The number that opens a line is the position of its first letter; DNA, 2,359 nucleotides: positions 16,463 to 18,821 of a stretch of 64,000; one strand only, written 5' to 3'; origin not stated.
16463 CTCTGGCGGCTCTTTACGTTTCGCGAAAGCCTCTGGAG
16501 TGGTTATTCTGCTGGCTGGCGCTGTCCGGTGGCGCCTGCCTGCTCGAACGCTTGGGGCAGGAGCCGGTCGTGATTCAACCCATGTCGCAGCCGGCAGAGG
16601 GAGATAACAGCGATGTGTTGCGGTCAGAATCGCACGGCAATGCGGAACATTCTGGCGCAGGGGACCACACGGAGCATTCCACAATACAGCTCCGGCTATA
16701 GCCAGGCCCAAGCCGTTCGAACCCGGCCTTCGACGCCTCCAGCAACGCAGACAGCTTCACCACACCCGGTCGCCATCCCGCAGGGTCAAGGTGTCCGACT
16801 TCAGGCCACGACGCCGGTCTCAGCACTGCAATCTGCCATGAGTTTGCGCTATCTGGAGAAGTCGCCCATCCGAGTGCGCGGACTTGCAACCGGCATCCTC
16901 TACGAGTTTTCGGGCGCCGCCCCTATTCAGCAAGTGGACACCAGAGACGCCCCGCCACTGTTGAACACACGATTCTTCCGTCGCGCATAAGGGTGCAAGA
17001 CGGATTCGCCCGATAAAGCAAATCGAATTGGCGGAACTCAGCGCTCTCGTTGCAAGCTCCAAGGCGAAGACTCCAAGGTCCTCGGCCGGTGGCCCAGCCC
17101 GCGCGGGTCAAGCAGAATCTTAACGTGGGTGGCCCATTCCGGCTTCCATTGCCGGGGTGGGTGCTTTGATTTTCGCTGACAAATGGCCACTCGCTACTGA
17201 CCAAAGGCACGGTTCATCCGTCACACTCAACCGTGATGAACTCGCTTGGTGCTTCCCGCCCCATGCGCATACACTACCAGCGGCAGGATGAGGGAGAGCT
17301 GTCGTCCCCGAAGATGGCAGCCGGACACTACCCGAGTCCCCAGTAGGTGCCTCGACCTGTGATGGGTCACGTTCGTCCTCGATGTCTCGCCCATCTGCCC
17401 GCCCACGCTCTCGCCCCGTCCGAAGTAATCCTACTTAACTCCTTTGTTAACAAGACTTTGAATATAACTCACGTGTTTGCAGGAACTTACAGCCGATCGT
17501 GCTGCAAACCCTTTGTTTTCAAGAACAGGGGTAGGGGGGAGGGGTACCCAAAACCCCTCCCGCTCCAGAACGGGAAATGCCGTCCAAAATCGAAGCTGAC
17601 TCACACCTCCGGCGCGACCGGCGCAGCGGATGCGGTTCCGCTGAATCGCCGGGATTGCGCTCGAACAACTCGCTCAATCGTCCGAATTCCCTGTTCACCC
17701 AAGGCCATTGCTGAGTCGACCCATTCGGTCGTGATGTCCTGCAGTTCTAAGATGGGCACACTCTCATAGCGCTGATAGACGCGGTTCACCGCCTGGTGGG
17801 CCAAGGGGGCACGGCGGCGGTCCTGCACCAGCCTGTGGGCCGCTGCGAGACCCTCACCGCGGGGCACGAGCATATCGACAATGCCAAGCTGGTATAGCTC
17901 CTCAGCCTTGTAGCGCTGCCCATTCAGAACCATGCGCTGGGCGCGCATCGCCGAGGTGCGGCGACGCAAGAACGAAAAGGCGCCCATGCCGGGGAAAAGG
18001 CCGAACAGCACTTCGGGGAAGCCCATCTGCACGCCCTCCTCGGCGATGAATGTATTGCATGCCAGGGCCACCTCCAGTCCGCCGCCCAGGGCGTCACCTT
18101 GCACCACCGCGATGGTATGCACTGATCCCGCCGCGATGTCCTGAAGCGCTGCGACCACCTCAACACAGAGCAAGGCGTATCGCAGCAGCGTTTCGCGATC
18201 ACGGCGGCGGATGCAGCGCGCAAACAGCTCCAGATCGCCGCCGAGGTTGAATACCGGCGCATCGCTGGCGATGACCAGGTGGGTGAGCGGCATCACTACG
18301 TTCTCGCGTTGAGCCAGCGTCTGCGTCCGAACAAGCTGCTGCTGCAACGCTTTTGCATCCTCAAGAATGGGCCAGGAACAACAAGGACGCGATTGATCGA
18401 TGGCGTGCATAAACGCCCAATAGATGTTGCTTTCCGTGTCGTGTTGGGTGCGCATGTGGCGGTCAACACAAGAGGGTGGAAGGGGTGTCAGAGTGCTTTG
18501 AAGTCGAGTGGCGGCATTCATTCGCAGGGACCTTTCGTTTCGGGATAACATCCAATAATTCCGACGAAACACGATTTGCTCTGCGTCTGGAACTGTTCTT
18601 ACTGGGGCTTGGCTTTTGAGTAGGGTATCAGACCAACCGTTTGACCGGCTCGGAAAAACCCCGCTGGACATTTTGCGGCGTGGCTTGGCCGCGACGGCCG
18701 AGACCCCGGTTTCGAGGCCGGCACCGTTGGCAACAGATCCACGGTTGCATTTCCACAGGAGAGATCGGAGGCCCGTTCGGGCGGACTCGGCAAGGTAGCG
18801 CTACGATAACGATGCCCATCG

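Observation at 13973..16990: Tightly coupled three-gene operon headed by a 774-aa cysteine-ladder protein: candidate uncharacterised system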

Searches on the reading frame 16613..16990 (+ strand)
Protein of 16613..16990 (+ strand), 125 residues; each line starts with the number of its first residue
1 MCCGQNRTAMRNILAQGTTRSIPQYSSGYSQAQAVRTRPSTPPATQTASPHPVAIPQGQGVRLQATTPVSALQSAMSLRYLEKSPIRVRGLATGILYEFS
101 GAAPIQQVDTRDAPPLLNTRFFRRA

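Call 5: search_protein_families(library=pfam, proteins=[window:16613-16990:+], max_evalue=0.1)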
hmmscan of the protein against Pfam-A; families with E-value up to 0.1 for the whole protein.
window:16613-16990:+ (125 aa): 0 families

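Call 6: search_protein_families(library=ncbifam, proteins=[window:16613-16990:+], max_evalue=1)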
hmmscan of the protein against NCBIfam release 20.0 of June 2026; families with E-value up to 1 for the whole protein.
window:16613-16990:+ (125 aa): 0 families

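Call 27: find_homologous_proteins(query=window:16613-16990:+)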
Query window:16613-16990:+ (125 aa): 189 proteins with E <= 0.001 among 207 candidates; the best 120 are listed.
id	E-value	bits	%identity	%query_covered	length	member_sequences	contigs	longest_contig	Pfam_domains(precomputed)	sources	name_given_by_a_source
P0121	2.5e-45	171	67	100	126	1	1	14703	-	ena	-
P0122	2.0e-41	158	65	100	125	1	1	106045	-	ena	-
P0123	9.6e-41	156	62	100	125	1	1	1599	-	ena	-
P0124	5.4e-40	154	66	100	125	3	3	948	-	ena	-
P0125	9.0e-40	153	62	100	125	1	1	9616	-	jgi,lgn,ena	-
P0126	9.9e-40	153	62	100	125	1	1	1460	-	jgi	jgi:hypothetical protein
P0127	3.6e-39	151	62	100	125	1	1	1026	-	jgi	jgi:hypothetical protein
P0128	7.1e-39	150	61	100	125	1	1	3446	-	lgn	-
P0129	9.6e-39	150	60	100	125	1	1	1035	-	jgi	jgi:hypothetical protein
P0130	1.7e-38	149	64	100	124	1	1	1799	-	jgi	jgi:hypothetical protein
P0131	2.1e-38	149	60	99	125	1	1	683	-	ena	-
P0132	2.6e-38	148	62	100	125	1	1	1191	-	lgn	-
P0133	2.7e-38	148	60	100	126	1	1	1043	-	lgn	-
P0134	2.7e-38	148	61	100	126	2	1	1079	-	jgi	jgi:hypothetical protein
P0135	7.4e-38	147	62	100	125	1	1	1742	-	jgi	jgi:hypothetical protein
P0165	1.5e-34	136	58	100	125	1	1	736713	-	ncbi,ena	-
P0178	5.1e-33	131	55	100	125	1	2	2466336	-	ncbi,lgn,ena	-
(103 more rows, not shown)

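Call 33: search_protein_families(library=pfam, alignment_id=A2, max_evalue=1)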
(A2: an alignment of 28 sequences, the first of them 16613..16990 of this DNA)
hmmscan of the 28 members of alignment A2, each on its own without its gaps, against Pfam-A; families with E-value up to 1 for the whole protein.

A. member 1, window:16613-16990:+ (125 aa): 0 families

B. families by the number of members that match (of 28 scanned): 5 families
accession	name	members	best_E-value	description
PF15376.11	DUF4603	3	0.0076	Domain of unknown function (DUF4603)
PF07509.16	DUF1523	1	0.093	Protein of unknown function (DUF1523)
PF15737.10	DUF4685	1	0.13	Domain of unknown function (DUF4685)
PF19575.5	HTH_58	1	0.17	Helix-turn-helix domain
PF23166.1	Ig_N_CWD1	1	0.32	Alpha-glucan water dikinase 1 Ig-like N-terminal domain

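Call 52: search_protein_families(library=phrogs, proteins=[window:16613-16990:+], max_evalue=0.1)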
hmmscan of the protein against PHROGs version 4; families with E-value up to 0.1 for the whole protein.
window:16613-16990:+ (125 aa): 0 families

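Call 53: search_protein_families(library=padloc, proteins=[window:16613-16990:+], max_evalue=0.1)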
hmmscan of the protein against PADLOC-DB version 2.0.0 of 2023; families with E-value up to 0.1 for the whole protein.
window:16613-16990:+ (125 aa): 0 families

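Call 61: find_encoding_contigs(protein=P0178, flank=6000, max_places=1)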
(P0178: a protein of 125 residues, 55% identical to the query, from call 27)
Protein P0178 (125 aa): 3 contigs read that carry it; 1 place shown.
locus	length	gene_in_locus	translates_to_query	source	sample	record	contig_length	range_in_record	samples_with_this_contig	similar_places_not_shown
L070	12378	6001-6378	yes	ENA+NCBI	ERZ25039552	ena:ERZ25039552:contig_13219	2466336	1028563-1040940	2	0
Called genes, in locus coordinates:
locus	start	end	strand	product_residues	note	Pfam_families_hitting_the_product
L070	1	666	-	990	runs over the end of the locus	-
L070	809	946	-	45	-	-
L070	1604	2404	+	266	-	PF00027:cNMP_binding (weak), PF13545:HTH_Crp_2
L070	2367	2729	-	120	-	-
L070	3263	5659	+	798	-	-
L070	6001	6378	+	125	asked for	-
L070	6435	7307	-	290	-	PF13276:HTH_21, PF00665:rve, PF13683:rve_3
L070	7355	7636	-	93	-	PF01527:HTH_Tnp_1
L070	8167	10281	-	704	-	PF13385:Laminin_G_3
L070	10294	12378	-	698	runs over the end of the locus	PF13385:Laminin_G_3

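Call 62: find_encoding_contigs(protein=P0165, flank=6000, max_places=1)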
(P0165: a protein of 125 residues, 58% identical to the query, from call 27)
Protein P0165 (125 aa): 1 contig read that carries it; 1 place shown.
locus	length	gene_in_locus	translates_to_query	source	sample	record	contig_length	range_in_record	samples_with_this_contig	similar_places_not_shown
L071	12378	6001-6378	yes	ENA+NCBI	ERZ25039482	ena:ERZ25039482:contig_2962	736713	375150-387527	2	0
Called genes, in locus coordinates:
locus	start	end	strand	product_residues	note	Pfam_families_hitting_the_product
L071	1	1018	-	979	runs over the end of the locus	PF01411:tRNA-synt_2c, PF07973:tRNA_SAD, PF02272:DHHA1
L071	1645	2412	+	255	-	PF00027:cNMP_binding (weak), PF13545:HTH_Crp_2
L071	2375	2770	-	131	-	PF00072:Response_reg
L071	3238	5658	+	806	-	-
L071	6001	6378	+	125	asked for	-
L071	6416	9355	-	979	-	PF00069:Pkinase, PF07714:PK_Tyr_Ser-Thr, PF03109:ABC1, PF00515:TPR_1 (faint), PF07719:TPR_2 (faint), PF13414:TPR_11 (faint), PF13181:TPR_8 (faint), PF13428:TPR_14 (faint), +2 more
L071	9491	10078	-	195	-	-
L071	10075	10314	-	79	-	-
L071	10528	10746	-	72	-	-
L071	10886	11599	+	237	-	-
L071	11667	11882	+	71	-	-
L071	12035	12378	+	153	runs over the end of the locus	PF01814:Hemerythrin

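Call 73: predict_structure(alignment_id=A2)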
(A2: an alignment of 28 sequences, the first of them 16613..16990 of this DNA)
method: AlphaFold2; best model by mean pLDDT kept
length: 125 residues; sequences in the alignment: 28
mean_pLDDT: 65.4   pTM: 0.41
mean pLDDT of the five models: 65.4, 60.4, 59.0, 58.6, 55.5
residues with pLDDT >= 90: 49; 70-90: 3; 50-70: 13; < 50: 60
segments of 3 or more residues with pLDDT < 50: 9-22, 24-37, 39-41, 43-65, 69-71
pLDDT, mean of each block of 10 residues (from residue 1): 53 43 44 43 44 40 46 82 94 93 93 95 95
secondary structure, 60 per line:
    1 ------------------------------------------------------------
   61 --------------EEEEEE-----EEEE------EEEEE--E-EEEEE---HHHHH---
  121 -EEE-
elements in order: E75-80 E86-89 E96-100 E105-109 H113-117 E122-124

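Call 75: fold_search(model_id=the predicted structure, library=pdb)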
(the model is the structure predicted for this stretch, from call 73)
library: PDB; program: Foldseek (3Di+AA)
matches with E <= 10: 198; with E <= 0.001: 0
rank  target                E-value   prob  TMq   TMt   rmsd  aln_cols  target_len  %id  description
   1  8ouw_D                6.7e-01  0.57  0.30  0.20   4.6        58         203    3  Cryo-EM structure of CMG helicase bound to TIM-1/TIPN-1 and homodimeric DNSN-1 on fork DNA (Caenorhabditis elegans) (released 2023-08-16)
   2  9it2_B                9.2e-01  0.03  0.11  0.12  11.1        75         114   15  Cryo-EM structure of urease from Ureaplasma parvum (released 2025-08-20)
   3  2e9x_D                9.9e-01  0.54  0.31  0.21   4.0        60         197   10  The crystal structure of human GINS core complex (released 2007-04-10)
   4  6xtx_D                1.1e+00  0.30  0.29  0.19  11.2        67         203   16  CryoEM structure of human CMG bound to ATPgammaS and DNA (released 2020-05-27)
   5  8q6o_K                1.1e+00  0.30  0.29  0.19  11.4        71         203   14  X. laevis CMG dimer bound to dimeric DONSON - without ATPase (released 2023-10-18)
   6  9moj_C                1.3e+00  0.60  0.32  0.24   2.7        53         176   11  Saccharolobus solfataricus GINS tetramer (released 2025-04-23)
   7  5ghs_D                1.5e+00  0.35  0.33  0.52  12.8        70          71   17  DNA replication protein (released 2016-10-12)
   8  2lsm_MODEL_1_A        1.6e+00  0.38  0.32  0.60   7.4        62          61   11  Solution structure of gpFI C-terminal domain (released 2012-07-25)
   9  6tb9_A1               1.6e+00  0.03  0.10  0.13   9.8        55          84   14  Capsid of native GTA particle computed with C5 symmetry (released 2020-07-22)
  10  9jj8_d                2.0e+00  0.11  0.26  0.24   9.7        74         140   12  Structural insights into the PSI-FCPI supercomplex from the coccolithophore Emiliania huxleyi (released 2025-08-20)
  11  9uas_D                2.1e+00  0.20  0.27  0.19   3.0        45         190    9  PSI-LHCE-LHCII from Euglena gracilis (released 2026-04-01)
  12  3jd8_A                2.1e+00  0.03  0.11  0.02  11.2        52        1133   12  cryo-EM structure of the full-length human NPC1 at 4.4 angstrom (released 2016-06-01)
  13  8vu3_D                2.3e+00  0.14  0.25  0.23   3.5        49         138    6  Cryo-EM structure of cyanobacterial PSI with bound platinum nanoparticles (released 2024-10-30)
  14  1p51_A                2.3e+00  0.01  0.08  0.11  13.6        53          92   15  Anabaena HU-DNA cocrystal structure (AHU6) (released 2003-05-13)
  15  4z42_B                2.4e+00  0.14  0.24  0.26   8.4        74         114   12  Crystal structure of urease from Yersinia enterocolitica (released 2016-04-13)
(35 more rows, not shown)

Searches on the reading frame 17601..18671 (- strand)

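Call 5: search_protein_families(library=pfam, proteins=[window:17601-18671:-], max_evalue=0.1)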
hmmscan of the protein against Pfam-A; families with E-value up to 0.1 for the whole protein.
window:17601-18671:- (356 aa): 2 families
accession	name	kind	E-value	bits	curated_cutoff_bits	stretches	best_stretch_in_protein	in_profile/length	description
PF00378.25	ECH_1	-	6e-24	85.2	27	1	132-286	44-191/251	Enoyl-CoA hydratase/isomerase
PF16113.10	ECH_2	-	6.4e-15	55.9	27.2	1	131-322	37-226/335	Enoyl-CoA hydratase/isomerase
